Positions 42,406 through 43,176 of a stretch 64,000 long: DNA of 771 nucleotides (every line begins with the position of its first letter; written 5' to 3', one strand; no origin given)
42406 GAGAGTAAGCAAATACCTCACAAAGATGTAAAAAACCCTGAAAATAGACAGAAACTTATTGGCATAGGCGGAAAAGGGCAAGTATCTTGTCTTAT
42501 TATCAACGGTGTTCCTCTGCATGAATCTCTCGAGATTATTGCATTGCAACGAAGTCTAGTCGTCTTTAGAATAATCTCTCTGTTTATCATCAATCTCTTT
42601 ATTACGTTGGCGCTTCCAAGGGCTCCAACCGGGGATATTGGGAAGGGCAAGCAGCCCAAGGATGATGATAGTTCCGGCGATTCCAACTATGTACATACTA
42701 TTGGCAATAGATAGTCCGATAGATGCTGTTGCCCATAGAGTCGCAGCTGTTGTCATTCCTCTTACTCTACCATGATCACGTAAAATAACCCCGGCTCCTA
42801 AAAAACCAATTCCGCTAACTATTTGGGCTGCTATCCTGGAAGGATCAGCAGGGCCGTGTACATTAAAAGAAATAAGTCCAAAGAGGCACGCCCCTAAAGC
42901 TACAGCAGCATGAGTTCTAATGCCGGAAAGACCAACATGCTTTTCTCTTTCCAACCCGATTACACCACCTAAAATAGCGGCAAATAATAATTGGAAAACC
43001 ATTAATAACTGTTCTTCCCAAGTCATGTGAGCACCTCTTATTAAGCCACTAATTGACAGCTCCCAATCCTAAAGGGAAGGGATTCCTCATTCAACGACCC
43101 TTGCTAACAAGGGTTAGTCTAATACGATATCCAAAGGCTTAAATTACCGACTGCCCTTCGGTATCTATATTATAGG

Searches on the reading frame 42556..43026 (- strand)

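Call 60: search_protein_families(library=pfam, proteins=[window:42556-43026:-], max_evalue=0.0001)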
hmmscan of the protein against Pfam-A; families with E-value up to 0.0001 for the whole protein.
window:42556-43026:- (156 aa): 1 family
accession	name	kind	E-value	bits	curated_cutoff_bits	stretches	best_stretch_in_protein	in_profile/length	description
PF02308.21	MgtC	-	4.1e-34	118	31.4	1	13-128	1-114/121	MgtC family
